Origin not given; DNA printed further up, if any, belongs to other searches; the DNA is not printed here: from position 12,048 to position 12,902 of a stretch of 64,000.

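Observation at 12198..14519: Three-gene operon combining a TIR domain with three different PD-(D/E)xK nuclease folds: candidate uncharacterised anti-phage defence system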

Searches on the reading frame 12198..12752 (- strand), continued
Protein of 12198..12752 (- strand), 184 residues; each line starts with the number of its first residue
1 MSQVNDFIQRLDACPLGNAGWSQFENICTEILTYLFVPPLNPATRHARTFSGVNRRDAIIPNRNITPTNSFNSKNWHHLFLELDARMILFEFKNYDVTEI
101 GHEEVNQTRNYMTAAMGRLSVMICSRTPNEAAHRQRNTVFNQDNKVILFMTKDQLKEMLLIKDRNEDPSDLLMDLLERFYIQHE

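Call 77: search_dna_similar(query=window:12198-12749:-, collection=plasmids, mode=protein, max_rows=15)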
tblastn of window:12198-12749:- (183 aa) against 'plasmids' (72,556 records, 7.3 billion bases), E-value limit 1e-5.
Records with a match: 132; places in all: 133; records where one place covers at least 80% of the query: 70.
Best place of each record, by identity: <60% 132.
By first word of the organism name: Escherichia 60; Klebsiella 30; Enterobacter 12; Rhizobium 11; Citrobacter 7; Serratia 3; Salmonella 2; Agrobacterium 1; Bacillus 1; Pseudorhizobium 1; and 4 more.
By predicted mobility (MOB-suite, as given by PLSDB): conjugative 90; non-mobilizable 24; mobilizable 18.
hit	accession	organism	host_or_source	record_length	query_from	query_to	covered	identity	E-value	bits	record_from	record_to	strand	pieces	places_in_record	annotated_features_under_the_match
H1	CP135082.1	Agrobacterium pusense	Single cell,Heavy rainforest soil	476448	1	180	98%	29.3%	1e-16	84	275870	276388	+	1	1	record has no annotation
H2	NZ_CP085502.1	Bacillus cereus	black pepper plant,cell culture,root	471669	8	181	95%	29.4%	2e-12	71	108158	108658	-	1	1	restriction endonuclease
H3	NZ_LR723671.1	Pseudorhizobium flavum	Paddy soil under the long-term ...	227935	1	178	97%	28.3%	9e-11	67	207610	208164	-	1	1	hypothetical protein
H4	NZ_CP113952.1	Rhodococcus sp. JS3073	culture,soil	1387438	16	179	90%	30.3%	3e-16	82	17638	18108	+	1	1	record has no annotation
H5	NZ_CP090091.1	Rhizobium leguminosarum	Galega,Cell culture,Plant nodule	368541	9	171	89%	28.7%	9e-8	58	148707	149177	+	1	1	hypothetical protein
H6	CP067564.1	Klebsiella pneumoniae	Homo sapiens,respiratory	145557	3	171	92%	27.6%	6e-9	61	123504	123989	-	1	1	ATP-binding protein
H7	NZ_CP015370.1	Methylobacterium phyllosphaerae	cell culture,leaf tissues of rice in ...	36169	7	182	96%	26.4%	3e-8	59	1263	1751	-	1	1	hypothetical protein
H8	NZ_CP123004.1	Sinorhizobium meliloti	Medicago sativa,cell culture,nodules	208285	1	176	96%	26.0%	1e-11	69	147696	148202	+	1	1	hypothetical protein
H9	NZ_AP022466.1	Enterobacter roggenkampii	-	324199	3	171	92%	27.0%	1e-8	61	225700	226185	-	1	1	ATP-binding protein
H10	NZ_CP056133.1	Enterobacter hormaechei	culture,Freshwater sample from upstream ...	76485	3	171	92%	27.0%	1e-8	61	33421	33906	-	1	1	hypothetical protein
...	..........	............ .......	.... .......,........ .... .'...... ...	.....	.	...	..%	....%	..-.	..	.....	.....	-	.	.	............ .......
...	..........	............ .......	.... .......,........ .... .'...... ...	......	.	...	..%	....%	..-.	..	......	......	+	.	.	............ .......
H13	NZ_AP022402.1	Citrobacter portucalensis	-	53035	3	171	92%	27.0%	1e-8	61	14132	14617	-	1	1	hypothetical protein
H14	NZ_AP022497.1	Citrobacter portucalensis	-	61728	3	171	92%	27.0%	1e-8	61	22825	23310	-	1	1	hypothetical protein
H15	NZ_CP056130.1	Enterobacter roggenkampii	culture,Freshwater sample from upstream ...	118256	3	171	92%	27.0%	1e-8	61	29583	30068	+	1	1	hypothetical protein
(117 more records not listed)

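Call 78: search_dna_similar(query=window:12198-12749:-, collection=phages, mode=protein, max_rows=10)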
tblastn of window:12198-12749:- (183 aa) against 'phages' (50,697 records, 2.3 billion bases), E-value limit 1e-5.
No match.

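Call 79: get_annotated_region(hit=H9, flank=5000)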
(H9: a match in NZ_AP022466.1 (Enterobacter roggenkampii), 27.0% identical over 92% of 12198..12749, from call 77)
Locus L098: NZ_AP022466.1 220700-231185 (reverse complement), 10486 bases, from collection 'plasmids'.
description: Enterobacter roggenkampii strain STW0522-66 plasmid pSTW0522-66-1, complete sequence
organism: Enterobacter roggenkampii (NCBI taxid 1812935)
taxonomy: Bacteria; Pseudomonadota; Gammaproteobacteria; Enterobacterales; Enterobacteriaceae; Enterobacter; Enterobacter roggenkampii
host: -; source: -; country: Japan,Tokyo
typing (MOB-suite, as given by PLSDB): conjugative; replicon IncFIB,IncFIC,rep_cluster_2272; relaxase MOBF; mating-pair formation MPF_F
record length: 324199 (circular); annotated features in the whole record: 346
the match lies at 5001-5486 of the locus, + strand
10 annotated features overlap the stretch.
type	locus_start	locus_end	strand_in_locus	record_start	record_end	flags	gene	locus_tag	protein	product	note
CDS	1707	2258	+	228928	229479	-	-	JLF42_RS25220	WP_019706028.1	recombinase family protein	GO:0006310 - DNA recombination [Evidence IEA]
CDS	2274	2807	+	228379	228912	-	-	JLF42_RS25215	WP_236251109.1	hypothetical protein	-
CDS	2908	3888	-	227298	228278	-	-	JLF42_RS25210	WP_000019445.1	IS5-like element ISKpn26 family transposase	GO:0006313 - DNA transposition [Evidence IEA]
CDS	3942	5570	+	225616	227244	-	-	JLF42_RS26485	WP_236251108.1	ATP-binding protein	-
CDS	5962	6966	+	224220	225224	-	-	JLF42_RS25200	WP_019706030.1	hypothetical protein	-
CDS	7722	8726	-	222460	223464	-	-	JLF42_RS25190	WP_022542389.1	IS110-like element IS4321 family transposase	GO:0006313 - DNA transposition [Evidence IEA]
CDS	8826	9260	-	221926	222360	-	merR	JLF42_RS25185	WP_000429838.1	Hg(II)-responsive transcriptional regulator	-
CDS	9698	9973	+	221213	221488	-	merP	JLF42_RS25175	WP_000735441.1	mercury resistance system periplasmic binding protein MerP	-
predicted_resistance_gene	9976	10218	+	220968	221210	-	merF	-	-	mercury resistance system transport protein MerF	predicted by amrfinderplus; class MERCURY; identity 100.0%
CDS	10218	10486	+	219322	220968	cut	merA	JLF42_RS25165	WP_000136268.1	mercury(II) reductase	-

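Call 80: get_annotated_region(hit=H2, flank=4000)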
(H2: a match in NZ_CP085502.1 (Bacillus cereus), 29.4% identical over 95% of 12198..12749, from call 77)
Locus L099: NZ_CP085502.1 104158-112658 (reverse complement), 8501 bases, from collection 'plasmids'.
description: Bacillus cereus strain A24 plasmid unnamed1, complete sequence
organism: Bacillus cereus (NCBI taxid 1396)
taxonomy: Bacteria; Bacillota; Bacilli; Bacillales; Bacillaceae; Bacillus; Bacillus cereus
host: -; source: black pepper plant,cell culture,root; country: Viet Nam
typing (MOB-suite, as given by PLSDB): non-mobilizable; replicon rep_cluster_164,rep_cluster_1751
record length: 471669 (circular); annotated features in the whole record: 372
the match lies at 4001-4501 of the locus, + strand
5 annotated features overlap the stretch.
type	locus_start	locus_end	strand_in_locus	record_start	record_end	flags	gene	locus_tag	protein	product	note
CDS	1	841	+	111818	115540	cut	-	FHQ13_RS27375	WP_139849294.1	ATP-binding protein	-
CDS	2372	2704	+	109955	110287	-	-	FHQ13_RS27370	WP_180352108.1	AAA family ATPase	-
CDS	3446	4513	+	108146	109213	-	-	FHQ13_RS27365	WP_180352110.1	restriction endonuclease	GO:0009307 - DNA restriction-modification system [Evidence IEA]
CDS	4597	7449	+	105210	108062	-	-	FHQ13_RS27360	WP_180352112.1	AAA family ATPase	-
CDS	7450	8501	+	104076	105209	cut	-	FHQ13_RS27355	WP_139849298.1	hypothetical protein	-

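Call 88: search_protein_families(library=pfam, proteins=[P0314, P0367, P0384, P0387, P0391, P0443, P0448, P0418, P0428, P0385], max_evalue=0.001)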
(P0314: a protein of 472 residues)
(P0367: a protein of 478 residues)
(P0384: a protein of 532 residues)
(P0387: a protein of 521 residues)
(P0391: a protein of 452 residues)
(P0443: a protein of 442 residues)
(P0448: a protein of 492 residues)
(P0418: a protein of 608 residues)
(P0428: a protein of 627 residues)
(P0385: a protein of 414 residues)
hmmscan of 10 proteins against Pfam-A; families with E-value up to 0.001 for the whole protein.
P0314 (472 aa): 2 families
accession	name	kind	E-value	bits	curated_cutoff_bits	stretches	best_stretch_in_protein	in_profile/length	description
PF04471.18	Mrr_cat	-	2.4e-15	57.1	21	1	154-271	9-115/115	Restriction endonuclease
PF22722.2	NA-iREase1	-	0.00032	21.1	27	1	154-252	1-92/106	NACHT-associated inactive Restriction Endonuclease 1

P0367 (478 aa): 0 families

P0384 (532 aa): 0 families

P0387 (521 aa): 0 families

P0391 (452 aa): 1 family
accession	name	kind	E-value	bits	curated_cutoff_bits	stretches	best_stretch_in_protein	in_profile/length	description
PF04471.18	Mrr_cat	-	1.5e-09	38.4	21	1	118-225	6-112/115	Restriction endonuclease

P0443 (442 aa): 0 families

P0448 (492 aa): 1 family
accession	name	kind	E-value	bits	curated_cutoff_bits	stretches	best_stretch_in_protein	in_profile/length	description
PF13289.12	SIR2_2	-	2.2e-27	96.3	24.5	1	114-257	2-141/141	SIR2-like domain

P0418 (608 aa): 0 families

P0428 (627 aa): 0 families

P0385 (414 aa): 0 families
